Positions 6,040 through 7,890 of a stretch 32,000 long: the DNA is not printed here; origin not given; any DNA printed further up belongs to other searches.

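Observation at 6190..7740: Single-chain AbiEi-like / Fic fusion in an AT-rich islet: a possible fused toxin-antitoxin or abortive-infection module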

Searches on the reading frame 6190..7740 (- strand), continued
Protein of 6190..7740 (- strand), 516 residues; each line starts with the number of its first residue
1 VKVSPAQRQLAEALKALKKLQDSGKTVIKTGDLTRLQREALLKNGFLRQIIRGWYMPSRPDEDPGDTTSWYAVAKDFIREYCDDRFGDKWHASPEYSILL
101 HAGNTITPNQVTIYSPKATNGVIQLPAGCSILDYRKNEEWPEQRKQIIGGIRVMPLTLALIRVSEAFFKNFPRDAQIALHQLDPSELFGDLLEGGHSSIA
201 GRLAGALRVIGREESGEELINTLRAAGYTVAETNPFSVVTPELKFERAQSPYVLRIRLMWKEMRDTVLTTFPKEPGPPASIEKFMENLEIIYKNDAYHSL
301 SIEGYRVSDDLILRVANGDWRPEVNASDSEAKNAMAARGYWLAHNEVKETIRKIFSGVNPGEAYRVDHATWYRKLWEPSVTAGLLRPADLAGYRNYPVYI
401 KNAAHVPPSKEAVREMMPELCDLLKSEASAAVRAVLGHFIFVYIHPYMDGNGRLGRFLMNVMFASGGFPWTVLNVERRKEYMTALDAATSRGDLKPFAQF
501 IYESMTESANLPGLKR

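Call 60: search_protein_families(library=pfam, proteins=[L008:3164-4030:-, L008:4033-4689:-, L019:3376-4176:+, L019:4176-5000:+, L059:12230-13129:-, L059:13090-13914:-, L027:11978-12661:-, L055:12236-12970:-, L074:11855-12532:+, L016:5556-7166:+], max_evalue=0.0001)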
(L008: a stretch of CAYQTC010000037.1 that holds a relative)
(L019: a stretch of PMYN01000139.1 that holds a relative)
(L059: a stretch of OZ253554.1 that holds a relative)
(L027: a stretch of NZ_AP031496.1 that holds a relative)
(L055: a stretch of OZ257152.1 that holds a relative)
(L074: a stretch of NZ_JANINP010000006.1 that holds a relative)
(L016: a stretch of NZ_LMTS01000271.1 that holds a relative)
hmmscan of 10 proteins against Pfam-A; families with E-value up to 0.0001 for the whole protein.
L008:3164-4030:- (289 aa): 1 family
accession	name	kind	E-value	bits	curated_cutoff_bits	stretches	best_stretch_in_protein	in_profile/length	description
PF08843.17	AbiEii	-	4.6e-37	128.7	22.5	1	33-273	3-230/238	Nucleotidyl transferase AbiEii toxin, Type IV TA system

L008:4033-4689:- (219 aa): 0 families

L019:3376-4176:+ (267 aa): 2 families
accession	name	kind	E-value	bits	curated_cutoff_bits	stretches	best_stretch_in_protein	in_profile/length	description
PF09407.15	AbiEi_1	-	3.8e-50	170.3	22.2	1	74-215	1-141/142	AbiEi antitoxin C-terminal domain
PF13338.12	AbiEi_4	-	1.1e-06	29.1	25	1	13-65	2-49/49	Transcriptional regulator, AbiEi antitoxin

L019:4176-5000:+ (275 aa): 1 family
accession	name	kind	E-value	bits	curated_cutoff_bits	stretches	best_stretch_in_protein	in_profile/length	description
PF08843.17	AbiEii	-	1.4e-36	127.1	22.5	1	30-249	1-235/238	Nucleotidyl transferase AbiEii toxin, Type IV TA system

L059:12230-13129:- (300 aa): 1 family
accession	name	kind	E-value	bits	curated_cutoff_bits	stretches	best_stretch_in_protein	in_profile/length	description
PF08843.17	AbiEii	-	1.5e-32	113.9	22.5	1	43-256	1-227/238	Nucleotidyl transferase AbiEii toxin, Type IV TA system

L059:13090-13914:- (275 aa): 1 family
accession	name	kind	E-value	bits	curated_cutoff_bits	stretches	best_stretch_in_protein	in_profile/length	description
PF09407.15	AbiEi_1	-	2.7e-30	105.9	22.2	1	77-216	5-141/142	AbiEi antitoxin C-terminal domain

L027:11978-12661:- (228 aa): 4 families
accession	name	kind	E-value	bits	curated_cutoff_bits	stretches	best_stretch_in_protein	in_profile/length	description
PF00106.31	adh_short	-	5.7e-32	111.2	26.6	1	3-171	2-175/195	short chain dehydrogenase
PF13561.12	adh_short_C2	-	1.1e-27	97.6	27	1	8-170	1-168/236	Enoyl-(Acyl carrier protein) reductase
PF08659.16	KR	-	1.8e-06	28.5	22.6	1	4-162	3-166/180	KR domain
PF23441.1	SDR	-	2.1e-05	24.5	27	1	56-170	72-188/258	SDR-like rossmann domain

L055:12236-12970:- (245 aa): 2 families
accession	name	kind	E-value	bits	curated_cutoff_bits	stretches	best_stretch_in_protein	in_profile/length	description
PF00106.31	adh_short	-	1e-28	100.6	26.6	1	3-183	1-179/195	short chain dehydrogenase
PF13561.12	adh_short_C2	-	1.1e-19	71.4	27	1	9-184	1-174/236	Enoyl-(Acyl carrier protein) reductase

L074:11855-12532:+ (226 aa): 1 family
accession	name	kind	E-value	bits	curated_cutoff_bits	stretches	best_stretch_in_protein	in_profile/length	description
PF19570.5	DUF6088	-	2.5e-27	96.1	25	1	41-183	17-160/172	Family of unknown function (DUF6088)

L016:5556-7166:+ (537 aa): 1 family
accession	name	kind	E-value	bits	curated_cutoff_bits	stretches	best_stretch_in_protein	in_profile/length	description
PF02661.23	Fic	-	7.9e-09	36.7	24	1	350-438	4-91/93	Fic/DOC family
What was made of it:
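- Tried and rejected: The idea that nearby AbiEii genes might use the Fic protein's N-domain as their antitoxin was rejected, because each has its own antitoxin gene (call 60).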

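Call 76: search_dna_similar(query=window:6190-7740:-, collection=plasmids, mode=protein, max_evalue=1e-30, max_rows=15)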
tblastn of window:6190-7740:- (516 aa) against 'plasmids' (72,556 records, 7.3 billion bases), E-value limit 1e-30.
Records with a match: 79; places in all: 80; records where one place covers at least 80% of the query: 76.
Best place of each record, by identity: <60% 79.
By first word of the organism name: Rhizobium 16; Bacteroides 15; Agrobacterium 11; Vibrio 5; Sulfitobacter 4; Mesorhizobium 3; Sinorhizobium 3; Variovorax 2; Phyllobacterium 2; Pseudoalteromonas 2; and 14 more.
By predicted mobility (MOB-suite, as given by PLSDB): conjugative 41; non-mobilizable 34; mobilizable 4.
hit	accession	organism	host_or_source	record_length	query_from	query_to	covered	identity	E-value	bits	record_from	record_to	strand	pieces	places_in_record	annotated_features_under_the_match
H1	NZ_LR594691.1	Variovorax sp. WDL1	linuron-contaminated soil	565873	23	510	95%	53.8%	7e-174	550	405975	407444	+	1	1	Fic family protein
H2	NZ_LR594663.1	Variovorax sp. RA8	Riverbed sediment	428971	22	509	95%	53.4%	2e-174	552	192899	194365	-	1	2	Fic family protein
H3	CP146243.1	Agrobacterium vitis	Vitis vinifera,cell culture,Grape gall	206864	22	508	94%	48.0%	7e-147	473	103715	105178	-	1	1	Fic family protein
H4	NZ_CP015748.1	Shinella sp. HZN7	-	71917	22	508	94%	48.0%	1e-146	472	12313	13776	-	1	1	Fic family protein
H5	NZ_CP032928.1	Agrobacterium tumefaciens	Rubus sp.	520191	22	508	94%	47.7%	6e-146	470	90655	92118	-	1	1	Fic family protein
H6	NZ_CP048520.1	Agrobacterium tumefaciens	walnut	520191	22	508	94%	47.7%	6e-146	470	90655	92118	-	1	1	Fic family protein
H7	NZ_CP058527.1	Agrobacterium tumefaciens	-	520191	22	508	94%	47.7%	6e-146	470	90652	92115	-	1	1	Fic family protein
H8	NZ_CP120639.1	Rhizobium sp. 32-5/1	Vicia cracca,cell cilture,root nodule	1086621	22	508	94%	48.1%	4e-125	475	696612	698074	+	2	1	record has no annotation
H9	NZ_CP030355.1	Novosphingobium sp. P6W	cell culture,podzolic fallow soil ...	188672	22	501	93%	48.1%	2e-140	454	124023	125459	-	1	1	Fic family protein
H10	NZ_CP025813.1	Sulfitobacter sp. SK025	Marine surface water,North Sea (surface ...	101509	24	504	93%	47.7%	1e-147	475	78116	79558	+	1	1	Fic family protein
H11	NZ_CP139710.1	Sulfitobacter sp. OXR-159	Bacterial Culture,hydrothermal vent ...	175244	24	504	93%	47.7%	1e-147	475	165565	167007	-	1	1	Fic family protein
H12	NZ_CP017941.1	Phyllobacterium zundukense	Oxytropis triphylla,cell culture,root ...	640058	22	505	94%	47.0%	6e-141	455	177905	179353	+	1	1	Fic family protein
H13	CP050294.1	Mesorhizobium loti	Oxytropis kamtschatica,cell ...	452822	24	508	93%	47.2%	1e-123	470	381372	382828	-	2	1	none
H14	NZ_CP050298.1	Mesorhizobium huakuii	Oxytropis kamtschatica,cell ...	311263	24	508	93%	47.2%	1e-123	470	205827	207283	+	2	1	Fic family protein | hypothetical protein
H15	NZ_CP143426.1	Roseobacter litoralis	Fucus vesiculosus var. spiralis,cell ...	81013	24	507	94%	46.7%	5e-135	438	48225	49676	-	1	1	Fic family protein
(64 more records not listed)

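Call 77: search_dna_similar(query=window:6190-7740:-, collection=phages, mode=protein, max_evalue=1e-10, max_rows=10)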
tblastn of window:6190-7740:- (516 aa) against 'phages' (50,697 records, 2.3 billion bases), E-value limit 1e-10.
No match.
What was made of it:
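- Tried and rejected: No relative exists in 50,697 phage records (call 77).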

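Call 78: get_annotated_region(hit=H4, flank=5000)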
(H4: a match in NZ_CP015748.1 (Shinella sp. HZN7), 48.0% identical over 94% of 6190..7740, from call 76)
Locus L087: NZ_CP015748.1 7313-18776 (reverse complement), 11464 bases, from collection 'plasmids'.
description: Shinella sp. HZN7 plasmid pShin-12, complete sequence
organism: Shinella sp. HZN7 (NCBI taxid 879274)
taxonomy: Bacteria; Pseudomonadota; Alphaproteobacteria; Hyphomicrobiales; Rhizobiaceae; Shinella; Shinella sp. HZN7
host: -; source: -; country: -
typing (MOB-suite, as given by PLSDB): conjugative; replicon rep_cluster_593; relaxase MOBQ; mating-pair formation MPF_T
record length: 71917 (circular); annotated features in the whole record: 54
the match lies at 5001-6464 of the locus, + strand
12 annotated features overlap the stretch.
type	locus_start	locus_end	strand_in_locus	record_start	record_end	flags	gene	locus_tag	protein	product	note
CDS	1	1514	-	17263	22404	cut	-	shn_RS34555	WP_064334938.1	DEAD/DEAH box helicase family protein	-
CDS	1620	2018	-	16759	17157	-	-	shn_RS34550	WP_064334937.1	DUF3085 domain-containing protein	-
CDS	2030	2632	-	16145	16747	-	-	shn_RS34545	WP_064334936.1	DUF1419 domain-containing protein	-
CDS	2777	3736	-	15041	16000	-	-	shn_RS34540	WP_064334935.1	DUF3991 and toprim domain-containing protein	-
CDS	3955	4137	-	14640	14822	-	-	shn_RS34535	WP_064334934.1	hypothetical protein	-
CDS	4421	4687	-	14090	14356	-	-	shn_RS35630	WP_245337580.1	hypothetical protein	-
CDS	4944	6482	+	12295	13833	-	-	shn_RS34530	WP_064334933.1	Fic family protein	-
CDS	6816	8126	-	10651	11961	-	trbI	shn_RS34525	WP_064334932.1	IncP-type conjugal transfer protein TrbI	-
CDS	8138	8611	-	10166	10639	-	trbH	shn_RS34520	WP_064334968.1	conjugal transfer protein TrbH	-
CDS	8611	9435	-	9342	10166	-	trbG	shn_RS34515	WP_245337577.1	P-type conjugative transfer protein TrbG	GO:0009291 - unidirectional conjugation [Evidence IEA]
CDS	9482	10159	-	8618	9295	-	-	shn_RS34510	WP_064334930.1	conjugal transfer protein TrbF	-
CDS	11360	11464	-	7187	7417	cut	trbK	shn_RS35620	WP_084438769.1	entry exclusion protein TrbK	GO:0009292 - horizontal gene transfer [Evidence IEA]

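Call 79: get_annotated_region(hit=H10, flank=5000)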
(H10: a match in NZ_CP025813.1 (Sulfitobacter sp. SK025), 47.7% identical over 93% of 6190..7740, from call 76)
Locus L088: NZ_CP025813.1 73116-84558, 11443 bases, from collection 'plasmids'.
description: Sulfitobacter sp. SK025 plasmid unnamed5, complete sequence
organism: Sulfitobacter sp. SK025 (NCBI taxid 1389011)
taxonomy: Bacteria; Pseudomonadota; Alphaproteobacteria; Rhodobacterales; Roseobacteraceae; Sulfitobacter; Sulfitobacter sp. SK025
host: -; source: Marine surface water,North Sea (surface water); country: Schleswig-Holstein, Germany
typing (MOB-suite, as given by PLSDB): non-mobilizable
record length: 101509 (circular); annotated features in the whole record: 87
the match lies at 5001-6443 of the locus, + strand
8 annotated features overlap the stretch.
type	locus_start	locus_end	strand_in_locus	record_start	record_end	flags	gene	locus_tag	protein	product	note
CDS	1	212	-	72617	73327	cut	-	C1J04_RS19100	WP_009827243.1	IS6 family transposase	-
CDS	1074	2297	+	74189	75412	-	-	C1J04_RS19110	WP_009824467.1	IS256 family transposase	-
CDS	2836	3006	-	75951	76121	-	-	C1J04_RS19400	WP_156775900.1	hypothetical protein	-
CDS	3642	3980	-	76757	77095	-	-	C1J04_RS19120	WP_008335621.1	DUF736 family protein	-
CDS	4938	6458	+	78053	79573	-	-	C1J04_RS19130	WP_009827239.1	Fic family protein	-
CDS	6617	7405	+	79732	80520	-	-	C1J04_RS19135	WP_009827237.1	hypothetical protein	-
CDS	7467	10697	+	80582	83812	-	-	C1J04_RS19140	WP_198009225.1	DEAD/DEAH box helicase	-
CDS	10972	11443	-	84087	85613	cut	-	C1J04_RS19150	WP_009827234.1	IS66 family transposase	-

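Call 89: find_homologous_proteins(query=L019:3376-4176:+, max_evalue=0.00001)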
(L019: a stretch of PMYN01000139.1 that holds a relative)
Query L019:3376-4176:+ (267 aa): 4348 proteins with E <= 0.00001 among 8000 candidates; the best 120 are listed.
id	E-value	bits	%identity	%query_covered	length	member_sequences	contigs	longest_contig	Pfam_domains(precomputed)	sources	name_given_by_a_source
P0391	2.0e-169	580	99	100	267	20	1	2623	PF09407.17,PF13338.13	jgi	jgi:predicted transcriptional regulator of viral defense system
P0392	1.6e-153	527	89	100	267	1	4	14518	PF09407.17,PF13338.13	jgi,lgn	jgi:predicted transcriptional regulator of viral defense system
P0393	1.8e-153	527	90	100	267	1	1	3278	PF09407.17,PF13338.13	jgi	jgi:predicted transcriptional regulator of viral defense system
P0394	5.6e-153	526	88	100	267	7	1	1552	PF09407.17,PF13338.13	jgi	jgi:predicted transcriptional regulator of viral defense system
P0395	6.2e-153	526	90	100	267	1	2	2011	PF09407.17,PF13338.13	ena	-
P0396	1.5e-152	524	90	100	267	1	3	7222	PF09407.17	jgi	jgi:predicted transcriptional regulator of viral defense system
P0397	5.1e-152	523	90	100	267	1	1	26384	PF09407.17,PF13338.13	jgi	jgi:predicted transcriptional regulator of viral defense system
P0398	1.3e-150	518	88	100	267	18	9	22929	PF09407.17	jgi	jgi:predicted transcriptional regulator of viral defense system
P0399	3.6e-149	513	87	100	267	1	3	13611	PF09407.17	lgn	-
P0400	1.2e-146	505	86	100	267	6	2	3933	PF09407.17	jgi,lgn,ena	-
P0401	2.2e-128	445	78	100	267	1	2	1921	PF09407.17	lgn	-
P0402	2.3e-128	445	76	100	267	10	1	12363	PF09407.17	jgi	jgi:predicted transcriptional regulator of viral defense system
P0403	8.0e-127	440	77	100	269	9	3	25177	PF09407.17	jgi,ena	jgi:predicted transcriptional regulator of viral defense system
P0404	2.7e-126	438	76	100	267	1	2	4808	PF09407.17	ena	-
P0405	5.5e-115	401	67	100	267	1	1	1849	PF09407.17,PF13338.13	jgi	-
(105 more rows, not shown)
